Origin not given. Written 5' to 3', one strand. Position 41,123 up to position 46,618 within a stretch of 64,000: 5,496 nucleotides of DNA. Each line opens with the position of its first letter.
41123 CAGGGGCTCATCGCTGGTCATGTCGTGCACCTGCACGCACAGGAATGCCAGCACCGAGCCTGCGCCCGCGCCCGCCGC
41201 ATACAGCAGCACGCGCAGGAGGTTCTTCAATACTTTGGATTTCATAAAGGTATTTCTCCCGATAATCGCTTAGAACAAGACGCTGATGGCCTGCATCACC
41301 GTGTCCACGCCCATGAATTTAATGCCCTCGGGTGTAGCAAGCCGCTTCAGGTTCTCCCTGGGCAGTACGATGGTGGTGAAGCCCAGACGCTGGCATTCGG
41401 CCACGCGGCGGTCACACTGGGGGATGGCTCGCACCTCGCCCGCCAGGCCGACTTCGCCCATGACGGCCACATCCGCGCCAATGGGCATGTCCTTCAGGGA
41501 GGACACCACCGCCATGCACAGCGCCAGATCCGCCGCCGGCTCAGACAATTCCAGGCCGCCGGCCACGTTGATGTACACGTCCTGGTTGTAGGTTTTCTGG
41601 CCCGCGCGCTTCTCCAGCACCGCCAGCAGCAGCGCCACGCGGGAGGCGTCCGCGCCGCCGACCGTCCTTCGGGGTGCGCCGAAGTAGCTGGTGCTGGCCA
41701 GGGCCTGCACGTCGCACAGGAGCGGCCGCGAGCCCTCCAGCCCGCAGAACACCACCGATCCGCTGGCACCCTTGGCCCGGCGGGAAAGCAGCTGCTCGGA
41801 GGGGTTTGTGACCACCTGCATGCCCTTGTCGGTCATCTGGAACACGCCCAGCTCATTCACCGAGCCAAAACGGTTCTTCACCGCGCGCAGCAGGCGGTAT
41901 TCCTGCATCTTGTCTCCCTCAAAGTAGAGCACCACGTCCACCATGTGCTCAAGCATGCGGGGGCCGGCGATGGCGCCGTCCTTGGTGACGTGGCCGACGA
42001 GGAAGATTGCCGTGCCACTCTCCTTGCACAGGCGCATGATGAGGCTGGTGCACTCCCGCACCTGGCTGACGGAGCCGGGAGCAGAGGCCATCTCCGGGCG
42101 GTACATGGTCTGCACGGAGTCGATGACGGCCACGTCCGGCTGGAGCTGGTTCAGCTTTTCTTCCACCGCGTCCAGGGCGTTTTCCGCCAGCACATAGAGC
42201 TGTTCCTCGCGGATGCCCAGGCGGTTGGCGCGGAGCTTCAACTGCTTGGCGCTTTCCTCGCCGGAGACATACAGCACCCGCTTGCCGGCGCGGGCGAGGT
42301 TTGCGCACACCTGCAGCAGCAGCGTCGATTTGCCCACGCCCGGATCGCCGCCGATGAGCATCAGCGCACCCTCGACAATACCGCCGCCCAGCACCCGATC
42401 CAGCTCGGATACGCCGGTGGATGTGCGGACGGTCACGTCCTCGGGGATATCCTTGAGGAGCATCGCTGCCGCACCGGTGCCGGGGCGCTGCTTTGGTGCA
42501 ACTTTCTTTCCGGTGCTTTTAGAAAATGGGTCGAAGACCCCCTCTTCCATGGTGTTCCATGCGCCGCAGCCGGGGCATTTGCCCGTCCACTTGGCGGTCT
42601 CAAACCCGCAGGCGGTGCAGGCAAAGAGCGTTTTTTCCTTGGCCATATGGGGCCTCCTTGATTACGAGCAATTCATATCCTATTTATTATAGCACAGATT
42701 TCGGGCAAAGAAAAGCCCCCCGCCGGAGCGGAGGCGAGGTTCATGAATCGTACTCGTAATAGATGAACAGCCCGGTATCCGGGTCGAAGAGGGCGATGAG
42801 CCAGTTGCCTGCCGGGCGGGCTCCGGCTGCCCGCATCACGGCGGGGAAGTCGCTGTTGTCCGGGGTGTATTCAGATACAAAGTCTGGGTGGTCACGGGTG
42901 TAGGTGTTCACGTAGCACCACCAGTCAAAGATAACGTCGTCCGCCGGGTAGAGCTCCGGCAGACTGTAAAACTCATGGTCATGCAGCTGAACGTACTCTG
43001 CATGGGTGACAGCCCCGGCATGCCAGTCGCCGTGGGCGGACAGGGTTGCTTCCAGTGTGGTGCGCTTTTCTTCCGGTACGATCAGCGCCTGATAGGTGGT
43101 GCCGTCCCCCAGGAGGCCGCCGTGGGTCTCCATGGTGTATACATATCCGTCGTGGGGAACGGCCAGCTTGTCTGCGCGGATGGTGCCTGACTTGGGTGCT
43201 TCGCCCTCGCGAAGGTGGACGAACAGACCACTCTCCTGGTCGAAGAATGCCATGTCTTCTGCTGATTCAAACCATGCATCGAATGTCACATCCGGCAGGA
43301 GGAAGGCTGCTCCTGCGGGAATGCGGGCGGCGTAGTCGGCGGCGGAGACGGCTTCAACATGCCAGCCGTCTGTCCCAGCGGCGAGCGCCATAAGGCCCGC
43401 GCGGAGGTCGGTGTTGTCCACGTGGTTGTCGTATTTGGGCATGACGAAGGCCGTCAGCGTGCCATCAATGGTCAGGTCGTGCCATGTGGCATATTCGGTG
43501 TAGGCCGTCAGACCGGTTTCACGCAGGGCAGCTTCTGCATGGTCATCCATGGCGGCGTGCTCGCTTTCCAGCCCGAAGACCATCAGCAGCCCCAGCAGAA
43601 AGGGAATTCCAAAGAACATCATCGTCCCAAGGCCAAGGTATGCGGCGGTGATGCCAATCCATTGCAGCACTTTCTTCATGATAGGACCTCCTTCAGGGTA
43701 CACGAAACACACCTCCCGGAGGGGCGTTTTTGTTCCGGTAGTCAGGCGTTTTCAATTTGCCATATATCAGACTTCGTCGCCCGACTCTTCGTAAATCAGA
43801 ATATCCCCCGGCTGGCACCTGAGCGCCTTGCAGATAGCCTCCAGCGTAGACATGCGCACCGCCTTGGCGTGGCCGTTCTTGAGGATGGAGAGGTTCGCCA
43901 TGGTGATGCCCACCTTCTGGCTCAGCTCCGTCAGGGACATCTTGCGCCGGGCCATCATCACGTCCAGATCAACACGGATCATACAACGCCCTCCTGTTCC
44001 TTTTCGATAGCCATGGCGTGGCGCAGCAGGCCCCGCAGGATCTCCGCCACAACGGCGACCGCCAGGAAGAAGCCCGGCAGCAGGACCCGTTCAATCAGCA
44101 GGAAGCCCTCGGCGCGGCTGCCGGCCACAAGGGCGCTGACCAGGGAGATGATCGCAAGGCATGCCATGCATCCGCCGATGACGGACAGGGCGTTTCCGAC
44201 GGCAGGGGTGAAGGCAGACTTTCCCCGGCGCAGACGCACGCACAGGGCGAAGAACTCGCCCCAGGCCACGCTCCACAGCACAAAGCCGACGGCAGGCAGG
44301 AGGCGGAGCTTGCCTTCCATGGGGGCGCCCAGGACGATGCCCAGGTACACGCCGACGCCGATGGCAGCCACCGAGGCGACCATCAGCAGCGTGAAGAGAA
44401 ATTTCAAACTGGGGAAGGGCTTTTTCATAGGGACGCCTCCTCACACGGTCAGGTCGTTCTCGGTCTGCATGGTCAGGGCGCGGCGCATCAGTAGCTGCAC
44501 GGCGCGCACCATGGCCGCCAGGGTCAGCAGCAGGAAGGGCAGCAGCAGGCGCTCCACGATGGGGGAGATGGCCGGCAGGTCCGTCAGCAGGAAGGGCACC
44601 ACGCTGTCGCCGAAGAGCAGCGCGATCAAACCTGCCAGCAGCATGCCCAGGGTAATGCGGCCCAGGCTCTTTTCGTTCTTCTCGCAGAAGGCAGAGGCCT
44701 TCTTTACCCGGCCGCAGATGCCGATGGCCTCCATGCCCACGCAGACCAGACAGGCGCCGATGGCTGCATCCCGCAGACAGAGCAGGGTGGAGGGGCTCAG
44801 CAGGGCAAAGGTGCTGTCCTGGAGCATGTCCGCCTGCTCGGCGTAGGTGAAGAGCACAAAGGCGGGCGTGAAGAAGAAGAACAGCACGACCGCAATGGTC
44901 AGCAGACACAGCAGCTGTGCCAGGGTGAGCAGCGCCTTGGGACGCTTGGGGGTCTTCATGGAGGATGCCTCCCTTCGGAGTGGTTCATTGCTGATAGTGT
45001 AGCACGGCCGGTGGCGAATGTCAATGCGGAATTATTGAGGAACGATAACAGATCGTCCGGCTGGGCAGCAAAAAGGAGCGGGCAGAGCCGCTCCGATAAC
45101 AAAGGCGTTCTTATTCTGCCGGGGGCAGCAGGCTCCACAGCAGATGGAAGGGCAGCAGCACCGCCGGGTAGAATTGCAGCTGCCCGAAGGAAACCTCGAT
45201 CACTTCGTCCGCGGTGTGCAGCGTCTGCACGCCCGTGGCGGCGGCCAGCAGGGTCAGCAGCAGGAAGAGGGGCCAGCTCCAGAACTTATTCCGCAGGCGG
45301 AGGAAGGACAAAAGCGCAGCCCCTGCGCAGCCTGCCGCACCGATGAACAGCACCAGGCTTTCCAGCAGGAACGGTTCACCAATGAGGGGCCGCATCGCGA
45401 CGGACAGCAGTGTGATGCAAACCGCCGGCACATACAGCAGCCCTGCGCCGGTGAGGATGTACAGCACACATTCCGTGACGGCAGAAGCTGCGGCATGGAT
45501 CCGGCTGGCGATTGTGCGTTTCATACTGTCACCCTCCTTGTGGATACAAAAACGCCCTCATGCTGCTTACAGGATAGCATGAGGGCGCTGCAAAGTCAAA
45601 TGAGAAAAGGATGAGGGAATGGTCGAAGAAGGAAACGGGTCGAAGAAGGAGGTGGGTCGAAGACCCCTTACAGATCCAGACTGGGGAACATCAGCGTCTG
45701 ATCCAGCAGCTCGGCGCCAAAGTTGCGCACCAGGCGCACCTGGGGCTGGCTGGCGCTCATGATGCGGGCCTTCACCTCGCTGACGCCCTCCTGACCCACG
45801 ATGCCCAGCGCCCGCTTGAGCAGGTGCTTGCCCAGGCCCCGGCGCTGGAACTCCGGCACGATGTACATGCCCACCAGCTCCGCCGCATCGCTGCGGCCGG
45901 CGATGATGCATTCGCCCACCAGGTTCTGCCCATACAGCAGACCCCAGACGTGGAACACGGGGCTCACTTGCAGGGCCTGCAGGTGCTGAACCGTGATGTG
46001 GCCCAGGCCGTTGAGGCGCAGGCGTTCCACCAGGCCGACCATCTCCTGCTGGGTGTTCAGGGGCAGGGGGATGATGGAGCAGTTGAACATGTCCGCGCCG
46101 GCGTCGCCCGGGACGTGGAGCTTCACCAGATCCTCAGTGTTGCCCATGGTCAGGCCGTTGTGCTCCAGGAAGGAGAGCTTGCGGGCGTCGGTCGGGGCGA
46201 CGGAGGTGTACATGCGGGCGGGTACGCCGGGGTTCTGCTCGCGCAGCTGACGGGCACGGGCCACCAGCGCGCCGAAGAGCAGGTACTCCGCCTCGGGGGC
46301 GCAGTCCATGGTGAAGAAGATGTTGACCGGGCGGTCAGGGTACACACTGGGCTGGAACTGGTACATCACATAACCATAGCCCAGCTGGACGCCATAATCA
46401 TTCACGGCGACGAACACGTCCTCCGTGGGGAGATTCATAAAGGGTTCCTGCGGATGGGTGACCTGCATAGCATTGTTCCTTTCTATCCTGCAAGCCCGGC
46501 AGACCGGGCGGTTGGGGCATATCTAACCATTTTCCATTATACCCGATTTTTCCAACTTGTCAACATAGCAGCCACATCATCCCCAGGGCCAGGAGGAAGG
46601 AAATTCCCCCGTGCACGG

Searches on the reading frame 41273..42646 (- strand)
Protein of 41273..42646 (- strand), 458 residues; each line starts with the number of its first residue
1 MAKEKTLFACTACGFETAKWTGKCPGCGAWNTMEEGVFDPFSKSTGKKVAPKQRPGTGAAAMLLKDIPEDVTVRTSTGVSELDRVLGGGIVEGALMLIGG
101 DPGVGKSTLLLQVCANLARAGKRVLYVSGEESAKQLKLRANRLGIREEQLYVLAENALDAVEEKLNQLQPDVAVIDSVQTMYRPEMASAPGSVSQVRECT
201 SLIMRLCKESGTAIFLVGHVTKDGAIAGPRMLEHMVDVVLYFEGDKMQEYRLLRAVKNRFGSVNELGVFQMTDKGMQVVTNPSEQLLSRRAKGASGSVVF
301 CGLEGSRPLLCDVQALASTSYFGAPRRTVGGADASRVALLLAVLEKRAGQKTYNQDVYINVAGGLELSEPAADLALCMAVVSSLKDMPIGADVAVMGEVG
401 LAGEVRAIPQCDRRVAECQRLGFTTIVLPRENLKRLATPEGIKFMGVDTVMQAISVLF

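Call 47: find_homologous_proteins(query=window:41273-42646:-, max_evalue=1e-50)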
Query window:41273-42646:- (458 aa): 7999 proteins with E <= 1e-50 among 8000 candidates; the best 120 are listed.
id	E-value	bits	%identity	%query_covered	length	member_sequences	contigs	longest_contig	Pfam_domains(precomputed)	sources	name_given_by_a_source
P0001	1.6e-281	952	94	100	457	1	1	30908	PF06745.20,PF03796.22,PF23442.2,PF08423.18,PF13401.13,PF00154.28,PF13191.13,PF13541.13,PF18073.8,PF05362.20,PF25199.2,PF13481.13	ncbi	-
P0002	2.6e-281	951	95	100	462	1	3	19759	PF18073.8,PF06745.20,PF03796.22,PF23442.2,PF05362.20,PF13401.13,PF00154.28,PF25199.2,PF13481.13,PF13191.13,PF13541.13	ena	-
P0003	2.8e-281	951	95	100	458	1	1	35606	PF18073.8,PF06745.20,PF03796.22,PF23442.2,PF05362.20,PF13401.13,PF00154.28,PF25199.2,PF13481.13,PF13191.13,PF13541.13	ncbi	-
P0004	7.6e-281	949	95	100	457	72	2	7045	PF18073.8,PF06745.20,PF03796.22,PF23442.2,PF05362.20,PF13401.13,PF00154.28,PF25199.2,PF13481.13,PF13541.13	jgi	-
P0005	2.0e-279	945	94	100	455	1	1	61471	PF18073.8,PF06745.20,PF03796.22,PF23442.2,PF05362.20,PF13401.13,PF00154.28,PF25199.2,PF13481.13,PF13541.13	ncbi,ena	-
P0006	2.3e-279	945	93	100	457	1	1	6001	PF06745.20,PF03796.22,PF23442.2,PF08423.18,PF13401.13,PF00154.28,PF13191.13,PF13541.13,PF18073.8,PF05362.20,PF25199.2,PF13481.13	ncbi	-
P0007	2.6e-279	944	94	100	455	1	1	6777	PF18073.8,PF06745.20,PF03796.22,PF23442.2,PF05362.20,PF13401.13,PF00154.28,PF25199.2,PF13481.13,PF13541.13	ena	-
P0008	2.7e-279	944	94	100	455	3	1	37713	PF18073.8,PF06745.20,PF03796.22,PF23442.2,PF05362.20,PF13401.13,PF00154.28,PF25199.2,PF13481.13,PF13191.13,PF13541.13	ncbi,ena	-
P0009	2.9e-279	944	93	100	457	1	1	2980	PF06745.20,PF03796.22,PF23442.2,PF08423.18,PF13401.13,PF00154.28,PF13191.13,PF13541.13,PF18073.8,PF05362.20,PF25199.2,PF13481.13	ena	-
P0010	4.2e-279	944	94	100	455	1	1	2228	PF18073.8,PF06745.20,PF03796.22,PF23442.2,PF05362.20,PF13401.13,PF00154.28,PF25199.2,PF13481.13,PF13541.13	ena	-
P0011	7.2e-279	943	93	100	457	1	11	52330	PF06745.20,PF03796.22,PF23442.2,PF08423.18,PF13401.13,PF00154.28,PF13191.13,PF13541.13,PF18073.8,PF05362.20,PF25199.2,PF13481.13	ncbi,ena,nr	ncbi:MAG: DNA repair protein RadA [Clostridia bacterium]|nr:DNA repair protein RadA [Clostridia bact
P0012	2.3e-278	941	93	100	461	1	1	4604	PF18073.8,PF06745.20,PF03796.22,PF23442.2,PF05362.20,PF13401.13,PF00154.28,PF25199.2,PF13481.13,PF13541.13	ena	-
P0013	2.5e-278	941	93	100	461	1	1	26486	PF18073.8,PF06745.20,PF03796.22,PF23442.2,PF08423.18,PF05362.20,PF13401.13,PF00154.28,PF25199.2,PF13481.13,PF13541.13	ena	-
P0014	2.5e-278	941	93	100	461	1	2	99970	PF18073.8,PF06745.20,PF03796.22,PF23442.2,PF05362.20,PF13401.13,PF00154.28,PF25199.2,PF13481.13,PF13191.13,PF13541.13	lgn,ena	-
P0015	2.9e-278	941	93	100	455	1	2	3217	PF18073.8,PF06745.20,PF03796.22,PF23442.2,PF08423.18,PF05362.20,PF13401.13,PF00154.28,PF25199.2,PF13481.13,PF13541.13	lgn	-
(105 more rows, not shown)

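Call 49: find_encoding_contigs(protein=P0003, flank=300, max_places=2)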
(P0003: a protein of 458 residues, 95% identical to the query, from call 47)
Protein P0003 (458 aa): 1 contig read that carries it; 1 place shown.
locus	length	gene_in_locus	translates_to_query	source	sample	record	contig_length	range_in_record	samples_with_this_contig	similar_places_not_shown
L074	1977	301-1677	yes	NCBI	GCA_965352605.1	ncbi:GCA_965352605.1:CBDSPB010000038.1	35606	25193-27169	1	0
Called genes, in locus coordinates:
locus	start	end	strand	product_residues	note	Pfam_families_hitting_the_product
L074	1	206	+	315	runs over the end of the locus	-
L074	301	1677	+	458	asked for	PF18073:Zn_ribbon_LapB, PF00154:RecA_N, PF13481:AAA_25, PF03796:DnaB_C, PF06745:ATPase, PF23442:DUF7125, PF13541:ChlI, PF05362:Lon_C, +3 more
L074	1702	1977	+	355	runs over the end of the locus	PF27675:YCF81_N, PF01938:TRAM (weak)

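Call 50: find_encoding_contigs(protein=P0001, flank=300, max_places=2)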
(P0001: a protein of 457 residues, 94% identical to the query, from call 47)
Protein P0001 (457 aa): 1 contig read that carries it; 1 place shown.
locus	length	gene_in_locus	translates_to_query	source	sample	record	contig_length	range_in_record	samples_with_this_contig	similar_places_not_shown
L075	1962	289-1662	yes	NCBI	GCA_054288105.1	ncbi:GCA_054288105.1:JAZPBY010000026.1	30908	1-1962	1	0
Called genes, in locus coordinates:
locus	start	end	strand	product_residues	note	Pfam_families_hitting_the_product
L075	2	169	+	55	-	?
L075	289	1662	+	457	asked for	PF18073:Zn_ribbon_LapB, PF00154:RecA_N, PF13481:AAA_25, PF03796:DnaB_C, PF06745:ATPase, PF23442:DUF7125, PF13541:ChlI, PF05362:Lon_C, +4 more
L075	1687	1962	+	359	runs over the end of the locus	PF27675:YCF81_N, PF01938:TRAM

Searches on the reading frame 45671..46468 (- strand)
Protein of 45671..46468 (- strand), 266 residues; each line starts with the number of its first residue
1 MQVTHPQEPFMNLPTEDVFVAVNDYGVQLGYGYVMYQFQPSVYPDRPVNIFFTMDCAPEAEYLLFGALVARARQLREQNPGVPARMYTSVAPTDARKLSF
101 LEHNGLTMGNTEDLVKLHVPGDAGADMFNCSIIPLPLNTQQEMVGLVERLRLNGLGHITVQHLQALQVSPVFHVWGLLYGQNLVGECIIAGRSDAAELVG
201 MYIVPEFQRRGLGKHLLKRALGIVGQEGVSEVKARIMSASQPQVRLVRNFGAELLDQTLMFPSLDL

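Call 71: search_protein_families(library=pfam, proteins=[window:45671-46468:-], max_evalue=0.00001)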
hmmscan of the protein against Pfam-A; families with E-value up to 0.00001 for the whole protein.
window:45671-46468:- (266 aa): 2 families
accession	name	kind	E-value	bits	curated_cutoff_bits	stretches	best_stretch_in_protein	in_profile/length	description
PF00583.31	Acetyltransf_1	-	9.5e-09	36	20.7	1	173-251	34-115/116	Acetyltransferase (GNAT) family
PF13508.13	Acetyltransf_7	-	1.8e-07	31.9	27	1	173-232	4-65/84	Acetyltransferase (GNAT) domain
